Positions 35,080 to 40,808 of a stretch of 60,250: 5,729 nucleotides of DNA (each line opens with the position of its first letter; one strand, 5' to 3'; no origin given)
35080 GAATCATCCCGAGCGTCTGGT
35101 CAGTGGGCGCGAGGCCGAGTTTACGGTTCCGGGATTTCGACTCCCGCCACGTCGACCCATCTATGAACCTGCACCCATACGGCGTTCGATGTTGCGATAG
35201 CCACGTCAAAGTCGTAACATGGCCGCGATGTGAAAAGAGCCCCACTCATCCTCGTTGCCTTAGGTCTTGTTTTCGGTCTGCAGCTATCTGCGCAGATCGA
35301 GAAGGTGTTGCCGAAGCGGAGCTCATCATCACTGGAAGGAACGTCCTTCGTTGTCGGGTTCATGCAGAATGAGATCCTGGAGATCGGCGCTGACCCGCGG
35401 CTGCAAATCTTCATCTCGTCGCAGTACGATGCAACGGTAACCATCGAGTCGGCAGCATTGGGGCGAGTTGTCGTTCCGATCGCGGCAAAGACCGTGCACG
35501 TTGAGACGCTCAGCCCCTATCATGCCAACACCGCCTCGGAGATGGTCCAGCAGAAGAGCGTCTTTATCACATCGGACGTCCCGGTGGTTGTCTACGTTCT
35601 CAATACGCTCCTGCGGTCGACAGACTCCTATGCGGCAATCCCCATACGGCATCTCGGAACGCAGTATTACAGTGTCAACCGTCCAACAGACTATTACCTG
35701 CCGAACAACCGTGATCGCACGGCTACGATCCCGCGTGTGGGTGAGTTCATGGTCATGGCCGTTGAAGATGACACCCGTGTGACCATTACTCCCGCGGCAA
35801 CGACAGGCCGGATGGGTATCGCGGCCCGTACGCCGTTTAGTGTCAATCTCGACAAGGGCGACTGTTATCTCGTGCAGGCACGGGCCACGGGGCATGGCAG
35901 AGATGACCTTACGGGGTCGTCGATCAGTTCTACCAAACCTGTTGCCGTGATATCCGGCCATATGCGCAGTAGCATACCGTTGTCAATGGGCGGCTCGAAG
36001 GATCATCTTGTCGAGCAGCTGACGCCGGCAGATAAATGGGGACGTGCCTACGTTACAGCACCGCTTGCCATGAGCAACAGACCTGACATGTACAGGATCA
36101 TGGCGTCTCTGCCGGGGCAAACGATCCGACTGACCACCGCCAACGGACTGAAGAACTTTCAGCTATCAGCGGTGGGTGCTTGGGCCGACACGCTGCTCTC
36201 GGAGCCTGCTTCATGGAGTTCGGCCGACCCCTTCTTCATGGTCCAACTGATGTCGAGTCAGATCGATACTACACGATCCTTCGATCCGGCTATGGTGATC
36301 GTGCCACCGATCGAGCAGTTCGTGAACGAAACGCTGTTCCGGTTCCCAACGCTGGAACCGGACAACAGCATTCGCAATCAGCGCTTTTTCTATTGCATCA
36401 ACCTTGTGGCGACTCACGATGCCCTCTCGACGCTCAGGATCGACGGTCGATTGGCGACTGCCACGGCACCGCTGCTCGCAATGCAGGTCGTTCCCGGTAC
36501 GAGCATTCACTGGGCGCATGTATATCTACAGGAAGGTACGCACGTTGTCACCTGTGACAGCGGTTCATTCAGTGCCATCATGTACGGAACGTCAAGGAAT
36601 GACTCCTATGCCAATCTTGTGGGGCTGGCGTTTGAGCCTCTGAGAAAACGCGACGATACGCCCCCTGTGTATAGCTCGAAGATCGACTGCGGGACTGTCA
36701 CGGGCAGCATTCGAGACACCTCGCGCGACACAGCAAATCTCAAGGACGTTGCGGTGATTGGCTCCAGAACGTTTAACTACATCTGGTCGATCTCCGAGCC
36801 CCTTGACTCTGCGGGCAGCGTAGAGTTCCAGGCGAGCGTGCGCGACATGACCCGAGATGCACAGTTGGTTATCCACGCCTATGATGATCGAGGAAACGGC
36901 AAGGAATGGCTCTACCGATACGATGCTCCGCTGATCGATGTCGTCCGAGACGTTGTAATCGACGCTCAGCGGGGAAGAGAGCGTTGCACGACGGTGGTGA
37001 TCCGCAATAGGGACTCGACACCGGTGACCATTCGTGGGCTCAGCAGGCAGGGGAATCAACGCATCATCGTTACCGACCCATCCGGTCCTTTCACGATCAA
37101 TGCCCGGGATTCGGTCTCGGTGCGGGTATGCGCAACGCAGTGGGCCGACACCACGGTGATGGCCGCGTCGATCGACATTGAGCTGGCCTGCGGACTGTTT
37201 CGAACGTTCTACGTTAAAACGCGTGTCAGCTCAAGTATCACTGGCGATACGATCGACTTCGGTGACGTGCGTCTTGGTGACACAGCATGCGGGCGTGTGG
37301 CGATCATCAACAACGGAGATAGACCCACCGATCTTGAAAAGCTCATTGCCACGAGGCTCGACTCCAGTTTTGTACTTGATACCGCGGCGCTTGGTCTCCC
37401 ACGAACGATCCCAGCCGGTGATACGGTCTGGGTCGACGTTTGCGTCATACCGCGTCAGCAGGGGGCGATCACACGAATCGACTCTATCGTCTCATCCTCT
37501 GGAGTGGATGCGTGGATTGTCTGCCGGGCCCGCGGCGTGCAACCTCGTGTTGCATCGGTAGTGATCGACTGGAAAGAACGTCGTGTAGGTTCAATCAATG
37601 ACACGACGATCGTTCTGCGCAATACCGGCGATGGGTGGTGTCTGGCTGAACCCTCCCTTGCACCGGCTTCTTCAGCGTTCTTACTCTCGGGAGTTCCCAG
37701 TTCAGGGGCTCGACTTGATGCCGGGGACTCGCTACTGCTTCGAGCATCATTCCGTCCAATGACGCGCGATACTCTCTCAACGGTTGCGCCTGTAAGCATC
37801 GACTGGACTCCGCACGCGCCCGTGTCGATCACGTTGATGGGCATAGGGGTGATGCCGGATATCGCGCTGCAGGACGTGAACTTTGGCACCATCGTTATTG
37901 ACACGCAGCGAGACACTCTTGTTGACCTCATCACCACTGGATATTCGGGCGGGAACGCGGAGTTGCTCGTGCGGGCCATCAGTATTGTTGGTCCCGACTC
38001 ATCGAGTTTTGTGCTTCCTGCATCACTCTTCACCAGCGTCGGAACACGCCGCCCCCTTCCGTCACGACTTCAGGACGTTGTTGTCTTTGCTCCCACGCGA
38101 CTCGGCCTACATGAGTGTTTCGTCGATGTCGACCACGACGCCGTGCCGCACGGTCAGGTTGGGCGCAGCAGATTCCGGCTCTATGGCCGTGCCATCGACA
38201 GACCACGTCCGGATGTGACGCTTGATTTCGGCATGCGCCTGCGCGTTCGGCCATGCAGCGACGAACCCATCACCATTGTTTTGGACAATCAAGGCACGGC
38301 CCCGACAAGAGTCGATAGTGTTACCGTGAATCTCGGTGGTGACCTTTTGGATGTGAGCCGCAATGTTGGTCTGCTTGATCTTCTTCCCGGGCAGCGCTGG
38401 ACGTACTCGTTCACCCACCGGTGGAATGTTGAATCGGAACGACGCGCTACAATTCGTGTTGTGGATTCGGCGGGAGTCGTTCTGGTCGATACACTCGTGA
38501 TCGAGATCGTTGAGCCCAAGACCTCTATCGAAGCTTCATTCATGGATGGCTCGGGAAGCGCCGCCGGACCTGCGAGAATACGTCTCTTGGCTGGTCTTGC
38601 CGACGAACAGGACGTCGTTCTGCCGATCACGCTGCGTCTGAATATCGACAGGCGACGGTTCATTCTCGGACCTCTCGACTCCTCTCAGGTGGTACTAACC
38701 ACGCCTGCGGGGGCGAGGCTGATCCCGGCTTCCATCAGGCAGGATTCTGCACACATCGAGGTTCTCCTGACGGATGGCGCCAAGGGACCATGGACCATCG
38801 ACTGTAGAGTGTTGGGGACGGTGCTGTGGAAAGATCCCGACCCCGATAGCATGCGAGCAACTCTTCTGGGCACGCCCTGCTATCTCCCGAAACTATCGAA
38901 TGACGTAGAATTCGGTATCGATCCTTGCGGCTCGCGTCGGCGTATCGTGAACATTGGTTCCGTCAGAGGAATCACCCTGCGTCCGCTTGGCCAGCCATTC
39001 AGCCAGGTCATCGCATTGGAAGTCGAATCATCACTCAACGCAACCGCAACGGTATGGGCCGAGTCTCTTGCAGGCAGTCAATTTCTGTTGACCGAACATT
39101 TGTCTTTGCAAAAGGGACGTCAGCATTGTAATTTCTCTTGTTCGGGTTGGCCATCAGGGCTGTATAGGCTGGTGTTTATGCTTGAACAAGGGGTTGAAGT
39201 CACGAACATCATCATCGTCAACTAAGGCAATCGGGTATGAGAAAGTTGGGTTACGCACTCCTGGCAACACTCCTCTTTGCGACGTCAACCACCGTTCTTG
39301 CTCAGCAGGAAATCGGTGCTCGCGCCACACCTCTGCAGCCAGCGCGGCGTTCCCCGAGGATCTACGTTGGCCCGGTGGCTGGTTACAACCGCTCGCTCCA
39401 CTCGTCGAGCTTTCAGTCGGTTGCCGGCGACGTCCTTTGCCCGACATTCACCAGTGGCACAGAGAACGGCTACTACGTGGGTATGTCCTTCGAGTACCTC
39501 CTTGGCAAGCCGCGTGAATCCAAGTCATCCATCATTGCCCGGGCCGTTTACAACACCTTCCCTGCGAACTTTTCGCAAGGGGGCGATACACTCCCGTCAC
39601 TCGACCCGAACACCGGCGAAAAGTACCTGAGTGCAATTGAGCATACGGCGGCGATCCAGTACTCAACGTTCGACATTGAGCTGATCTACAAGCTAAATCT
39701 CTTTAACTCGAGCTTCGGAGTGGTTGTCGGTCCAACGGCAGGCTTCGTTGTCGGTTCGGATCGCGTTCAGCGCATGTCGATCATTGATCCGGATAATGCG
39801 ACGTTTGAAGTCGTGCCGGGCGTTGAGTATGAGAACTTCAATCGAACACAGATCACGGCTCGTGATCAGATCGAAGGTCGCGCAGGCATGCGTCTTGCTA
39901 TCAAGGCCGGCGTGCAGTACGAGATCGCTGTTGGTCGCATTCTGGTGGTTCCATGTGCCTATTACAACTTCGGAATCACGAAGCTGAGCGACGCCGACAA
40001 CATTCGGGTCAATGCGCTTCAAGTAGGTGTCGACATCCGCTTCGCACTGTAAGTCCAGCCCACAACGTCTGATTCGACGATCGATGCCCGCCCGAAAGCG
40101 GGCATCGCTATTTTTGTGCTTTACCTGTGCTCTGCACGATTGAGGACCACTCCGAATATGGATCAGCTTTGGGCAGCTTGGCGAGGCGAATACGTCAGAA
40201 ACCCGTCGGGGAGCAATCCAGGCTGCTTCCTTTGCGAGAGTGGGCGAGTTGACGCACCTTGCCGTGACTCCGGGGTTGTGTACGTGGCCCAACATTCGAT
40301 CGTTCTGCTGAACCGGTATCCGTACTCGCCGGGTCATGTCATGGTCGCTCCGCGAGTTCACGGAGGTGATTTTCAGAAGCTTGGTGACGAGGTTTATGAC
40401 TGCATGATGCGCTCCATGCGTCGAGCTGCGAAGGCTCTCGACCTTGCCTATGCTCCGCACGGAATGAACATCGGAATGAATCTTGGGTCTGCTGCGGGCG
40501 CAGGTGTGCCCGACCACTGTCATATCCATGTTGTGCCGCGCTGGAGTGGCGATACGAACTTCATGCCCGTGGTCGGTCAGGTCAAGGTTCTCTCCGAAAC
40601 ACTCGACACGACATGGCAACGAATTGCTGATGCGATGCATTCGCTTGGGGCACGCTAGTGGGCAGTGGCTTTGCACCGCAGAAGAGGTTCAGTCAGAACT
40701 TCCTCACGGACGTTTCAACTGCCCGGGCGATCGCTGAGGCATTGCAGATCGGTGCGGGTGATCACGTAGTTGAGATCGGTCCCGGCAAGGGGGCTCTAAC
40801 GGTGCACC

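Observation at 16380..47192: Three giant T9SS cargo proteins share an exactly spaced pre-CTD Cys/Arg motif: a candidate distinct processing or anchoring class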

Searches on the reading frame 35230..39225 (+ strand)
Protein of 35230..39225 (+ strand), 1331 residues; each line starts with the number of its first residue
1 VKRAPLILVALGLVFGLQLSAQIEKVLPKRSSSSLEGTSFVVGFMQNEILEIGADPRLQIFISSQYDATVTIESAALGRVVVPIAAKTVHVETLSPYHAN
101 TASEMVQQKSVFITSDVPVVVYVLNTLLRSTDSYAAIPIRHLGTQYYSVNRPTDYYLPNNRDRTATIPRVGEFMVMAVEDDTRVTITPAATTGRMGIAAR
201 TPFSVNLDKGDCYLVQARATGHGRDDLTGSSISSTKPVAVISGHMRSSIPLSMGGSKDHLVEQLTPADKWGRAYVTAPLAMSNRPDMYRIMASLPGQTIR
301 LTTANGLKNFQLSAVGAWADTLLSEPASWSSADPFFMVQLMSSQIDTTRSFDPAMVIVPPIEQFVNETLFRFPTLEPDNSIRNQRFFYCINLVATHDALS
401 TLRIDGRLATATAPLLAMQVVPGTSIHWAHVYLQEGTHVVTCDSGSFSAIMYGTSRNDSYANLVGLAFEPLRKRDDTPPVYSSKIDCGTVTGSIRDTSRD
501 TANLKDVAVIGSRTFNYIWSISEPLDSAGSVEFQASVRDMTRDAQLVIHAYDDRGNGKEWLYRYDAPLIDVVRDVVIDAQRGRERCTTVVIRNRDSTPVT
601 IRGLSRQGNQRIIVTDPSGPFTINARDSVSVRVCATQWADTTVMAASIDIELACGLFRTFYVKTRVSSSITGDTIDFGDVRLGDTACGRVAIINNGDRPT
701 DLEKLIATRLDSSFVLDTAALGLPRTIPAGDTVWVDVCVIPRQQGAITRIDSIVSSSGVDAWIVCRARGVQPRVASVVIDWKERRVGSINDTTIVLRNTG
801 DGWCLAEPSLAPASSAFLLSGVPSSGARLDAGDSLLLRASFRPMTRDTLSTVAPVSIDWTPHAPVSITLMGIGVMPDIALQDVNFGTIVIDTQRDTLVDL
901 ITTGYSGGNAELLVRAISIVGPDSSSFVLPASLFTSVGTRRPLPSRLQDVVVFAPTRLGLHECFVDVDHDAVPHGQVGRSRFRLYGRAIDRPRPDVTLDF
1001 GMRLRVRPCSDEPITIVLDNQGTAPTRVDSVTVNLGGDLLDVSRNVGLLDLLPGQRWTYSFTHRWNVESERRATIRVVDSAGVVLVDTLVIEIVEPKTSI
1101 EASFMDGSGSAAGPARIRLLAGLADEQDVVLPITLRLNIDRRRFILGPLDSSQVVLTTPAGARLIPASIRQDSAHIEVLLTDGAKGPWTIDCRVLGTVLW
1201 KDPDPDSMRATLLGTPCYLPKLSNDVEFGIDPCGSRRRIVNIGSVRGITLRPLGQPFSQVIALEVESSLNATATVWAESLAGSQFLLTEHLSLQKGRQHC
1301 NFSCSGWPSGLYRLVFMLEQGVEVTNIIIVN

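Call 8: search_protein_families(library=pfam, proteins=[window:35230-39225:+], max_evalue=0.1)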
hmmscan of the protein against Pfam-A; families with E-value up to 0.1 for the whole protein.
window:35230-39225:+ (1331 aa): 3 families
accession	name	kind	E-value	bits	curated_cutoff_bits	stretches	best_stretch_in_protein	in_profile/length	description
PF17517.7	IgGFc_binding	-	1.1e-56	192.7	25.6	1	132-453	1-297/297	IgGFc binding protein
PF15780.11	ASH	-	0.00015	22.3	27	0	673-754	12-89/98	Abnormal spindle-like microcephaly-assoc'd, ASPM-SPD-2-Hydin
PF22544.2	HYDIN_VesB_CFA65-like_Ig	-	0.0016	19.1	25.5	0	673-747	8-78/100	HYDIN/CFA65/VesB-like, Ig-like domain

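Call 9: search_protein_families(library=ncbifam, proteins=[window:35230-39225:+], max_evalue=0.1)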
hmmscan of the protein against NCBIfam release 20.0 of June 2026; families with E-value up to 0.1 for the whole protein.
window:35230-39225:+ (1331 aa): 1 family
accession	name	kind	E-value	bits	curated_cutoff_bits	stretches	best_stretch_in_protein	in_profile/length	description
NF012200.0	choice_anch_D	domain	3.5e-16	59.7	45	1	668-748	15-96/108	choice-of-anchor D domain-containing protein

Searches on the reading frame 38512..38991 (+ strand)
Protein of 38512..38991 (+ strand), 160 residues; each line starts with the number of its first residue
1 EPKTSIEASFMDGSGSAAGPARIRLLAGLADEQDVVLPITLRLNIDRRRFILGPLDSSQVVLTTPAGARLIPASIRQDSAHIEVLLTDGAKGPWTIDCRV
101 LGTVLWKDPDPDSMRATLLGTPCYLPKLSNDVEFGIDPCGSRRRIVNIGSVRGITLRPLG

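Call 12: search_protein_families(library=pfam, proteins=[window:38512-38991:+], max_evalue=10)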
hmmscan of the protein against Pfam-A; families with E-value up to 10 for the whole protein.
seq(160 aa): 1 family
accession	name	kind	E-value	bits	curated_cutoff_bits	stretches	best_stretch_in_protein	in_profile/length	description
PF23368.1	DUF7092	-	0.043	14.8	24.5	1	5-71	1-63/77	Domain of unknown function (DUF7092)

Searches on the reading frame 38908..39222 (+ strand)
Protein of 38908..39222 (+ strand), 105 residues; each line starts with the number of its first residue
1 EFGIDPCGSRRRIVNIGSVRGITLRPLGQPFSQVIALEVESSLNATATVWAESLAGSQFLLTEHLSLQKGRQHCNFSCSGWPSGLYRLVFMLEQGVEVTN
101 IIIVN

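Call 75: search_protein_families(library=pfam, proteins=[window:38908-39222:+], max_evalue=10)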
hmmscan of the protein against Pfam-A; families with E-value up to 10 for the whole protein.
seq(105 aa): 0 families

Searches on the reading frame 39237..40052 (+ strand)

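Call 19: search_protein_families(library=pfam, proteins=[window:39237-40052:+], max_evalue=0.001)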
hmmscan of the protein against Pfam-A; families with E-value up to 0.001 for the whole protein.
window:39237-40052:+ (271 aa): 1 family
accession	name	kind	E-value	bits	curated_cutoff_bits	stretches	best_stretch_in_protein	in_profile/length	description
PF13505.12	OMP_b-brl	-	8.5e-05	23.2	28.7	0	135-269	77-175/175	Outer membrane protein beta-barrel domain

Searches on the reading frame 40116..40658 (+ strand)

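Call 19: search_protein_families(library=pfam, proteins=[window:40116-40658:+], max_evalue=0.001)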
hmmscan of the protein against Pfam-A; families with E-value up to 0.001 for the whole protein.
window:40116-40658:+ (180 aa): 2 families
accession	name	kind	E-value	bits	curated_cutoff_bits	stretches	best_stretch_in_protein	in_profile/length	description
PF01230.28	HIT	-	1.6e-13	51.5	21.5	1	51-142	5-95/98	HIT domain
PF16269.10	DUF4922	-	2.8e-05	24.5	23.6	1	36-138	59-143/146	Domain of unknown function (DUF4922)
